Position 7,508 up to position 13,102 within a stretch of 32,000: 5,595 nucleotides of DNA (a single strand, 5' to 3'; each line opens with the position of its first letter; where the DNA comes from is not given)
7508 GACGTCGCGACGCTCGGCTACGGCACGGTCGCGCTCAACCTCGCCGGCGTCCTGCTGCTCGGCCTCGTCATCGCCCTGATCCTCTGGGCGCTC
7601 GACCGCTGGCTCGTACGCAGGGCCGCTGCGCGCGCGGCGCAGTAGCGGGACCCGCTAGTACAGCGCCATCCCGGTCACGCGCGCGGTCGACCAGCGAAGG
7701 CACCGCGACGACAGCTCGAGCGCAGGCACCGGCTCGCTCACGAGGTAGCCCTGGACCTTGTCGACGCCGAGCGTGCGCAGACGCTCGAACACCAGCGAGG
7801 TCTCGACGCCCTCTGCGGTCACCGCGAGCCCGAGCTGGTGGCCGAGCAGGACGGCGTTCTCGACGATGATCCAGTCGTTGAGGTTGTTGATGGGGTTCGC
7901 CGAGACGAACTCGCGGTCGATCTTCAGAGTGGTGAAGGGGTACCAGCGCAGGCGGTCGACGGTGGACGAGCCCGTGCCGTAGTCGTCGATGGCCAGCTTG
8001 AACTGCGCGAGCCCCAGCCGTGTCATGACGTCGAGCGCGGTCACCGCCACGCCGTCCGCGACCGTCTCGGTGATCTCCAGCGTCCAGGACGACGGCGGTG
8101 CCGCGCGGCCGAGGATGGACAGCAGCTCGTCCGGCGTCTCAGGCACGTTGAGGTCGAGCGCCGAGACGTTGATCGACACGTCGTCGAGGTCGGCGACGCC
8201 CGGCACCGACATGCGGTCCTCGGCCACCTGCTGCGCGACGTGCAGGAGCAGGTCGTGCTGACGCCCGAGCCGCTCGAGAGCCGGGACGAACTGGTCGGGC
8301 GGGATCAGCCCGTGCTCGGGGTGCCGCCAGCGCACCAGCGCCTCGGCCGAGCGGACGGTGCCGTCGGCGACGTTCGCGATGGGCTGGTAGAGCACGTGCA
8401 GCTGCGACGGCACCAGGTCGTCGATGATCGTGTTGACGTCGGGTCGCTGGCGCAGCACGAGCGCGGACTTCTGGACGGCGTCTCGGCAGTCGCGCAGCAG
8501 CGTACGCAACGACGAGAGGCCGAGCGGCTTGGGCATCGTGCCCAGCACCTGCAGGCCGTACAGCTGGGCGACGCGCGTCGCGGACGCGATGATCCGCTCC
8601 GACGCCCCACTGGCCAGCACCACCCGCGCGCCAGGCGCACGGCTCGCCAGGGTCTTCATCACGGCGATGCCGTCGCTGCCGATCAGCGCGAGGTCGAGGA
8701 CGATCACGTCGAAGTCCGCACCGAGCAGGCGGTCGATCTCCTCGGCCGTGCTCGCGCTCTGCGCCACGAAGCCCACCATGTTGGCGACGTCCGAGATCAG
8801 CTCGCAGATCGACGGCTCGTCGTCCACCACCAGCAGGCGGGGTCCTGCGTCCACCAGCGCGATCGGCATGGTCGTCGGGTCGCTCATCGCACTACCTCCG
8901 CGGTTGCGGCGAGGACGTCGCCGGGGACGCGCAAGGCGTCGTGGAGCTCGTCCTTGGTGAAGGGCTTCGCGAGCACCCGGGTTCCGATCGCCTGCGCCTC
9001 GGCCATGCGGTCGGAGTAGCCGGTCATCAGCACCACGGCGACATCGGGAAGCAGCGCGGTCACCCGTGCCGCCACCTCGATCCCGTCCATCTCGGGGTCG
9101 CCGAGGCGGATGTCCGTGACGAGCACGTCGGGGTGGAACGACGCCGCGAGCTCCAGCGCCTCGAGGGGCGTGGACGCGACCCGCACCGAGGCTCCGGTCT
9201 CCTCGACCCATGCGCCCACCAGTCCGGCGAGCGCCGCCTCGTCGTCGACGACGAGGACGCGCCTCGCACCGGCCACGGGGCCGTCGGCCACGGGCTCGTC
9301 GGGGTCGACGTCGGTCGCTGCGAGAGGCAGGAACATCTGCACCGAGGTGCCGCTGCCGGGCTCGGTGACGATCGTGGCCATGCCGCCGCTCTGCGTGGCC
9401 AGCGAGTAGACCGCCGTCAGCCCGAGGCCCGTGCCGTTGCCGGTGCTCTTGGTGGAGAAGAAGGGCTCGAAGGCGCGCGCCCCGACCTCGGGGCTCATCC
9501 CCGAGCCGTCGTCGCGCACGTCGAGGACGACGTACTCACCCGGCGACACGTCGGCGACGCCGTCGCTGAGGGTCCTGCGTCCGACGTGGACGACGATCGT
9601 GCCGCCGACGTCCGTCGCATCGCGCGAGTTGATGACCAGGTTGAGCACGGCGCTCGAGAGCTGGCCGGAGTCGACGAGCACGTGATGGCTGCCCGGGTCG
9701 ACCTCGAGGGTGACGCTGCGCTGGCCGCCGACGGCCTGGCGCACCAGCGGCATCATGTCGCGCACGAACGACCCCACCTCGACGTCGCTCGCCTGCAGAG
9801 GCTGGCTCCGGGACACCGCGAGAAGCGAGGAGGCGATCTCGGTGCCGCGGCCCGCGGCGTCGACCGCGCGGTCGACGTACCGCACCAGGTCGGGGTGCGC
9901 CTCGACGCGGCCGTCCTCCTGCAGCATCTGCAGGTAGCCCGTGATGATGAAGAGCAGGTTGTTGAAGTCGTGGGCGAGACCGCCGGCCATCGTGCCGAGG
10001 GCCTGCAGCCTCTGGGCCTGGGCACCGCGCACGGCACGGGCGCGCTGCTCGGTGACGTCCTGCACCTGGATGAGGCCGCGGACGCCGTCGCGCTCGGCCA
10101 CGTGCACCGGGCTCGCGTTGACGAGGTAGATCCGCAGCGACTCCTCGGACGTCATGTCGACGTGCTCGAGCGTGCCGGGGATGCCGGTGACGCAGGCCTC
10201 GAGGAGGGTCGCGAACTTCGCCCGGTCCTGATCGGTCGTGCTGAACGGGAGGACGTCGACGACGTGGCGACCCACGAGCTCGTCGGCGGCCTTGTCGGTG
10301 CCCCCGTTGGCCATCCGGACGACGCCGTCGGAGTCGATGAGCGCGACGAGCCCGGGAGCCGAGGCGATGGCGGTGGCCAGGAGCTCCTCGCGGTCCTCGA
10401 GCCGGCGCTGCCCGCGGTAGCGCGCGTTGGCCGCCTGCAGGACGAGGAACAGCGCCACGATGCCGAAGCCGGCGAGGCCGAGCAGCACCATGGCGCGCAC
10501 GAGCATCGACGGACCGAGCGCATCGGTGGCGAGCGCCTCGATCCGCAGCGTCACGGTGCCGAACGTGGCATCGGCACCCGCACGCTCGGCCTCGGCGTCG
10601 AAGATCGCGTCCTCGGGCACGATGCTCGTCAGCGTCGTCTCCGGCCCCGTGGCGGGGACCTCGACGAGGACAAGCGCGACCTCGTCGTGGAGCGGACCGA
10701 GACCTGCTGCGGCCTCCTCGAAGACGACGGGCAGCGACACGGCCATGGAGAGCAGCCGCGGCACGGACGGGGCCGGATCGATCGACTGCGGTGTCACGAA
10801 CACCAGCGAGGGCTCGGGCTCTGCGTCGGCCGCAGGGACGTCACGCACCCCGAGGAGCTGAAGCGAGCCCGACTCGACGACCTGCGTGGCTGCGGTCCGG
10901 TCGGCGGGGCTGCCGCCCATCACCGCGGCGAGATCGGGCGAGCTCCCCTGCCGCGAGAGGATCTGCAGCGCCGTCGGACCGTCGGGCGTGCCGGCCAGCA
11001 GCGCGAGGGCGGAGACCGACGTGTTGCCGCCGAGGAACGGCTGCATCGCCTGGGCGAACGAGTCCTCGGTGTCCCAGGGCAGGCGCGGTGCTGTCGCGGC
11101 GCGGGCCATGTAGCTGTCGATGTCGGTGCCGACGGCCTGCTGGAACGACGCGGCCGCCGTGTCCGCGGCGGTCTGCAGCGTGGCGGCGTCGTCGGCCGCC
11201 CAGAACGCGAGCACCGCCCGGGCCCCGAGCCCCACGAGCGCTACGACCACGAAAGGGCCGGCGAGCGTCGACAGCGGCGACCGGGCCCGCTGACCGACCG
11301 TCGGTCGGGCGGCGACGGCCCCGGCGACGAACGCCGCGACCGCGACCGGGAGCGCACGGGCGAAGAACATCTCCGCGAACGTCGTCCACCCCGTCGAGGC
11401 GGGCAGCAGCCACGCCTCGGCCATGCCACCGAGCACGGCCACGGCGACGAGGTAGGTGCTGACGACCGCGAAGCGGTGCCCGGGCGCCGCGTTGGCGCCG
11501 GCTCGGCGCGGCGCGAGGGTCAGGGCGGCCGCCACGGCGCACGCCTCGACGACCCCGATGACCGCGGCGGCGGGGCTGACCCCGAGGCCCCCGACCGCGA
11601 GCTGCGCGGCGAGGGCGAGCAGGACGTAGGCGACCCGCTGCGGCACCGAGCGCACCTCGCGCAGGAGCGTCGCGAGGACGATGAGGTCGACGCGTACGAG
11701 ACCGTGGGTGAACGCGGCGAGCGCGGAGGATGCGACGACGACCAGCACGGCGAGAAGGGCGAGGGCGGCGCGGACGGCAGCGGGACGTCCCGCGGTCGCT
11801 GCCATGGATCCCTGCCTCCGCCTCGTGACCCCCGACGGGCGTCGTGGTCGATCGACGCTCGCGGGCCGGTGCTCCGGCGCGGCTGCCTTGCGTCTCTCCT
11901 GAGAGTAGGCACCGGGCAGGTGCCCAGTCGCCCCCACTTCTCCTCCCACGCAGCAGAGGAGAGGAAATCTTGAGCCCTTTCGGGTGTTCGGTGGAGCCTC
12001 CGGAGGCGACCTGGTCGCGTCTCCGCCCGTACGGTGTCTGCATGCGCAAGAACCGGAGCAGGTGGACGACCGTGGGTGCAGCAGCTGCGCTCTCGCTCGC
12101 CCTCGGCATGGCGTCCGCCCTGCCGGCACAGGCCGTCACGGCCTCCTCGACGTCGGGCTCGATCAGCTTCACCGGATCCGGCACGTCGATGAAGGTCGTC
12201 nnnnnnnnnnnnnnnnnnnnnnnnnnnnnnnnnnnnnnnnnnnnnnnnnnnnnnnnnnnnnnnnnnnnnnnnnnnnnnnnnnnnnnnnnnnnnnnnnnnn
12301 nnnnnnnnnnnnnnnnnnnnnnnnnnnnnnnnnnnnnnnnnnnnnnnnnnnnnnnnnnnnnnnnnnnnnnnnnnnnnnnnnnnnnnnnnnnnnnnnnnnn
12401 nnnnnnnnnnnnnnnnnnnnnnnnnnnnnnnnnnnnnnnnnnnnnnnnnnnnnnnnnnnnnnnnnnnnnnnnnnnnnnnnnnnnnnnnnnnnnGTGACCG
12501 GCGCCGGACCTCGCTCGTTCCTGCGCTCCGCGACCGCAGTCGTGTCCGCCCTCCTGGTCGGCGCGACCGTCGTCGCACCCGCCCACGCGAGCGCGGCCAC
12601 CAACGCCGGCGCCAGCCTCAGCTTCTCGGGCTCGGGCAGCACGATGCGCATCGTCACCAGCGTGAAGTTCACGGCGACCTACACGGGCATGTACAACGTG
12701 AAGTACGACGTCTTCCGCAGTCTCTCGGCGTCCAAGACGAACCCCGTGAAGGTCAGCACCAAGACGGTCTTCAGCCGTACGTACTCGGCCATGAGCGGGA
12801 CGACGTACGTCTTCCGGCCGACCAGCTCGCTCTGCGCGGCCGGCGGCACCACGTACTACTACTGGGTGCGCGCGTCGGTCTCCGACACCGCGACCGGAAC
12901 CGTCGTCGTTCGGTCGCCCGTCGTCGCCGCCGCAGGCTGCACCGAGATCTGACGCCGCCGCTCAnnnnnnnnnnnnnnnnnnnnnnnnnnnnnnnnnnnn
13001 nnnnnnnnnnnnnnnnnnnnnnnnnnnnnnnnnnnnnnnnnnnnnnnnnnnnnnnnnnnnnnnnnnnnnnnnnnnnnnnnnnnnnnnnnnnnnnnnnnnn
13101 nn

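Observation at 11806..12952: Tandem pair of unassigned small secreted two-cysteine proteins, divergent from a sensor-kinase/EAL operon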

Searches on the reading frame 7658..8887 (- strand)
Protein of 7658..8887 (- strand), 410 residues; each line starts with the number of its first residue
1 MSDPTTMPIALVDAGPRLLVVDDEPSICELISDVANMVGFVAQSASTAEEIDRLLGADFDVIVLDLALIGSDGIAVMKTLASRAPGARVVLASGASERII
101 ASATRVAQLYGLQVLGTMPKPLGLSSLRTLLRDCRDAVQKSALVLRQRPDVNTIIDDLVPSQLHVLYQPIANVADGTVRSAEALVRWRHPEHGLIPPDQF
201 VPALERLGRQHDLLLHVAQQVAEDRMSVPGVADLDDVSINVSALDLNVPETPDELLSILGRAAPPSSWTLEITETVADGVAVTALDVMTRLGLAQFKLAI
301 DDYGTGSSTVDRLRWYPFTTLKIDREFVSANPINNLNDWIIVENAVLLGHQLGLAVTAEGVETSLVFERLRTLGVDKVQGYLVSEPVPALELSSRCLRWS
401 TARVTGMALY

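Call 48: search_protein_families(library=pfam, proteins=[window:7658-8887:-], max_evalue=0.001)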
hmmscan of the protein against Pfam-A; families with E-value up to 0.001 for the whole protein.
window:7658-8887:- (410 aa): 2 families
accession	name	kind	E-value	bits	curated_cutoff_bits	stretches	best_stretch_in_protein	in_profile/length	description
PF00563.25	EAL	-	2.9e-50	171.3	31.3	1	161-386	11-236/236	EAL domain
PF00072.30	Response_reg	-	2.9e-11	44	30.2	1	19-129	2-108/111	Response regulator receiver domain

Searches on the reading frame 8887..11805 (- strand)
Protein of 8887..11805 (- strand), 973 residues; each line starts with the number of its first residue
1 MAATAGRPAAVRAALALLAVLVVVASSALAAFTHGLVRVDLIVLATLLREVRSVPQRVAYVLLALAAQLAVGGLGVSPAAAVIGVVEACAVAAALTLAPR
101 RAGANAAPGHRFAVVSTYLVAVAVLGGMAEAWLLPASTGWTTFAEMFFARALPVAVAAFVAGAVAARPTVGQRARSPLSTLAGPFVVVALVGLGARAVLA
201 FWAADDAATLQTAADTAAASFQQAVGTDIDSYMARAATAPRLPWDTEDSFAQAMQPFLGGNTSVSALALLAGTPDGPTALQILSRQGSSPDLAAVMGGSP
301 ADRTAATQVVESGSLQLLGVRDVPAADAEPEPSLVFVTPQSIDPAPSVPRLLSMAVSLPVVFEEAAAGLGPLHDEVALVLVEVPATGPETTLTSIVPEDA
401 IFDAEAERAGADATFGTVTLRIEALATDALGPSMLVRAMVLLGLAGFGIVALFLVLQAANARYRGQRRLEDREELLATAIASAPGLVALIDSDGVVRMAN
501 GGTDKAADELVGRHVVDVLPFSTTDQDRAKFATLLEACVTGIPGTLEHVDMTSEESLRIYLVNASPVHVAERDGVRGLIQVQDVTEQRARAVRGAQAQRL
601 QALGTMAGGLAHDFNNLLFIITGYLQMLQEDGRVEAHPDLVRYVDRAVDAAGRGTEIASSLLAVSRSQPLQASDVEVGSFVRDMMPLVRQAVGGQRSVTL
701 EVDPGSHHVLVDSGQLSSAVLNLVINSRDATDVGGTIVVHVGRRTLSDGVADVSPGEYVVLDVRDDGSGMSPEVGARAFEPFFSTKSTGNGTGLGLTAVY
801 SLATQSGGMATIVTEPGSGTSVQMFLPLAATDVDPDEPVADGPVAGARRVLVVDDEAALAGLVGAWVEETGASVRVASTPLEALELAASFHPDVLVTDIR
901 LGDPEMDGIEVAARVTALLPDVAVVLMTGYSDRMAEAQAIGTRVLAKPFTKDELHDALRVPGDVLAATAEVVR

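Call 48: search_protein_families(library=pfam, proteins=[window:8887-11805:-], max_evalue=0.001)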
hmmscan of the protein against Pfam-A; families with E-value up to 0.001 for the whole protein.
window:8887-11805:- (973 aa): 4 families
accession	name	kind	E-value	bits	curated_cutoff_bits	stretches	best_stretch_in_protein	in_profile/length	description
PF02518.31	HATPase_c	-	2.3e-18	67.1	26.4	1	712-829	2-110/111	Histidine kinase-, DNA gyrase B-, and HSP90-like ATPase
PF00072.30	Response_reg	-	1.7e-17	64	30.2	1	850-959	1-111/111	Response regulator receiver domain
PF08448.16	PAS_4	-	9.1e-09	36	23.1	1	482-588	3-109/110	PAS fold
PF00512.31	HisKA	-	5.1e-07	30.1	26.9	1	603-668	2-64/66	His Kinase A (phospho-acceptor) domain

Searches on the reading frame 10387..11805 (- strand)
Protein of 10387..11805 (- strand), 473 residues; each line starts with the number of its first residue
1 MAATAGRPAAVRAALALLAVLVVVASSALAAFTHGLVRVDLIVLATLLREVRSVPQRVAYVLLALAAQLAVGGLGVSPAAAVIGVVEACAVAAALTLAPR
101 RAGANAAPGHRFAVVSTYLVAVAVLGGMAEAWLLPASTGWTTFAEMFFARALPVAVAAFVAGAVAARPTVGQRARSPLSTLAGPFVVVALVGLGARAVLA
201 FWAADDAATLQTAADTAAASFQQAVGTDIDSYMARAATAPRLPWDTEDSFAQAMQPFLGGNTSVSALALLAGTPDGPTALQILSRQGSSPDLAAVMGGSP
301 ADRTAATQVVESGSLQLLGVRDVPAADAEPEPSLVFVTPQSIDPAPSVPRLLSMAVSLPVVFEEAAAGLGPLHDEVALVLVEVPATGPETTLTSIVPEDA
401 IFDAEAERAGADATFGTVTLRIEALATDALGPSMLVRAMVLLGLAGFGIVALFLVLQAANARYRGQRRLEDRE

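Call 58: find_homologous_proteins(query=window:10387-11805:-, max_evalue=0.001)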
Query seq(473 aa) (473 aa): 4 proteins with E <= 0.001 among 8000 candidates.
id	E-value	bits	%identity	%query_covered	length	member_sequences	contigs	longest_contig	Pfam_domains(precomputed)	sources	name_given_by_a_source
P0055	2.4e-163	562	100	61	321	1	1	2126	-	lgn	-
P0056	9.2e-133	461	76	63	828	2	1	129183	PF08448.17,PF02518.32,PF00512.32,PF00072.31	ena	-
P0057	2.0e-106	375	54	83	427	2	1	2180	-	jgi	-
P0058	1.2e-45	174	79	25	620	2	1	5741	PF08448.17,PF02518.32,PF00512.32,PF00072.31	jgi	jgi:signal transduction histidine kinase/CheY-like chemotaxis protein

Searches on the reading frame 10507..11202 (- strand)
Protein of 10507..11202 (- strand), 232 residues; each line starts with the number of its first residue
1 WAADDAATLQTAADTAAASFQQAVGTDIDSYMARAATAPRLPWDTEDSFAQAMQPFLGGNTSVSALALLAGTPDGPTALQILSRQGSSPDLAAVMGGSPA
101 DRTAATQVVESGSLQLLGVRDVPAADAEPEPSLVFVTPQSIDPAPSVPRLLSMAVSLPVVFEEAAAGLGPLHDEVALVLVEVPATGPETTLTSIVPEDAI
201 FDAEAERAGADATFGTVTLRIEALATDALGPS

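Call 70: find_homologous_proteins(query=window:10507-11202:-, max_evalue=0.001)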
Query seq(232 aa) (232 aa): 1 proteins with E <= 0.001 among 6739 candidates.
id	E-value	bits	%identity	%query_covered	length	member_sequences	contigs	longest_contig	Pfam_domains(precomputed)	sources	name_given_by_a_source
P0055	3.1e-44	169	100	37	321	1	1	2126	-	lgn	-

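Call 82: predict_structure(alignment_id=A7)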
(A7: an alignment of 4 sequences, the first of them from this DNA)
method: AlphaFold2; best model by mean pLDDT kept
length: 232 residues; sequences in the alignment: 4
mean_pLDDT: 45.4   pTM: 0.37
mean pLDDT of the five models: 45.4, 43.3, 41.6, 35.8, 32.0
residues with pLDDT >= 90: 0; 70-90: 0; 50-70: 85; < 50: 147
segments of 3 or more residues with pLDDT < 50: 27-32, 34-36, 38-50, 55-161, 194-198, 230-232
pLDDT, mean of each block of 10 residues (from residue 1): 59 61 50 48 45 45 36 38 36 35 44 38 33 23 34 41 52 53 55 49 60 53 55 41
secondary structure, 60 per line:
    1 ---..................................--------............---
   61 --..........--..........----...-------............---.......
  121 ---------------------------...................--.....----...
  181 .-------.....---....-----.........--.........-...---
elements in order: H4-37 H46-57 E63-72 E75-84 H99-110 E114-120 H148-166 H169-173 E178-181 E189-193 H197-200 E206-214 E217-225

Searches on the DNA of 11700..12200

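Call 29: search_rna_families(source=window, start=11700, end=12200, threshold=evalue, max_evalue=10)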
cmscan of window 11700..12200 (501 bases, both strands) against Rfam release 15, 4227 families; matches with E-value up to 10: 2.
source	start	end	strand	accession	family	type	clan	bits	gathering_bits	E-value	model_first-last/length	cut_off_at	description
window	11758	11822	-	RF03101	RAGATH-31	Gene; sRNA;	-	17.9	71.8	1.1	1-54/54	no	RAGATH-31 RNA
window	11922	11947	-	RF02040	HOTTIP_1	Gene; lncRNA;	-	12.4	50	4.2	1-57/57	no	HOXA transcript at the distal tip, conserved region 1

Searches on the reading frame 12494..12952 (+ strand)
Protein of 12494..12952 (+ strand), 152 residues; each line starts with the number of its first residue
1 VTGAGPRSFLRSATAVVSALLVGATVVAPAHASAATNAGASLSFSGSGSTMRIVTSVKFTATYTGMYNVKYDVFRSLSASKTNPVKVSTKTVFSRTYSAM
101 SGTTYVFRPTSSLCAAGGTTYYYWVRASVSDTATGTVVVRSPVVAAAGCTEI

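Call 4: search_protein_families(library=pfam, proteins=[window:12494-12949:+], max_evalue=10)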
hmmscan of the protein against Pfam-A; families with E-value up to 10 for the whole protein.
window:12494-12949:+ (152 aa): 0 families

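Call 5: search_protein_families(library=ncbifam, proteins=[window:12494-12949:+], max_evalue=10)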
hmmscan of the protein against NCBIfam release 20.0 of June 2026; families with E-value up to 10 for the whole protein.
window:12494-12949:+ (152 aa): 1 family
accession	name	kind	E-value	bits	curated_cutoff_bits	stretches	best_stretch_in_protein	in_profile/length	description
NF004596.0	PRK05932.1-3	subfamily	0.76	8.7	499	1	49-83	409-443/515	RNA polymerase factor sigma-54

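Call 46: list_cluster_members(proteins=[P0001, window:12494-12949:+, P0027])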
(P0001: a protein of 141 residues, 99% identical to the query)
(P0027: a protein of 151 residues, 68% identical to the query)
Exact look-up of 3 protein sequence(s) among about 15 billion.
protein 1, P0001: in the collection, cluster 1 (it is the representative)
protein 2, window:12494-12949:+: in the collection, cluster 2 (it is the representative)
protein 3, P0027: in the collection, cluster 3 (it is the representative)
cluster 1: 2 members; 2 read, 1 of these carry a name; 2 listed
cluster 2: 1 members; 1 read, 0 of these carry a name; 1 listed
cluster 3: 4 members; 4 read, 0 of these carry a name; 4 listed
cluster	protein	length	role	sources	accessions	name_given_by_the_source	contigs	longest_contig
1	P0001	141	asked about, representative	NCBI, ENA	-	-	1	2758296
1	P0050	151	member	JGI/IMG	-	hypothetical protein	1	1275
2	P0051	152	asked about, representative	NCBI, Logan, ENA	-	-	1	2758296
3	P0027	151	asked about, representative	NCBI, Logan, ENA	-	-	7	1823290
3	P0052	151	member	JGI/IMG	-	-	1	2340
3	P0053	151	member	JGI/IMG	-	-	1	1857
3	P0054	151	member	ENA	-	-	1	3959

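Call 47: find_encoding_contigs(protein=window:12494-12952:+, flank=500, max_places=2)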
Protein window:12494-12952:+ (152 aa): 1 contig read that carries it; 1 place shown.
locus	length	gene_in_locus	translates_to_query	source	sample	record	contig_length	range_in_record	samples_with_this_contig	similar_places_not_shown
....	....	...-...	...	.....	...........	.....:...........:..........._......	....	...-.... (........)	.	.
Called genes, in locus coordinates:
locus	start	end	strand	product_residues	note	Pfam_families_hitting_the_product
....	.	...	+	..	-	?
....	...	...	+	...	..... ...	-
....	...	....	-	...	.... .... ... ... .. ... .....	?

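Call 92: search_protein_families(library=phrogs, proteins=[window:12494-12949:+], max_evalue=0.1)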
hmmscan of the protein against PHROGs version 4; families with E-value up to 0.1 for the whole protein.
window:12494-12949:+ (152 aa): 0 families

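Call 93: search_protein_families(library=padloc, proteins=[window:12494-12949:+], max_evalue=0.1)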
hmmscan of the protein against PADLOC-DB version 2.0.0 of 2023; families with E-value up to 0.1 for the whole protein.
window:12494-12949:+ (152 aa): 0 families
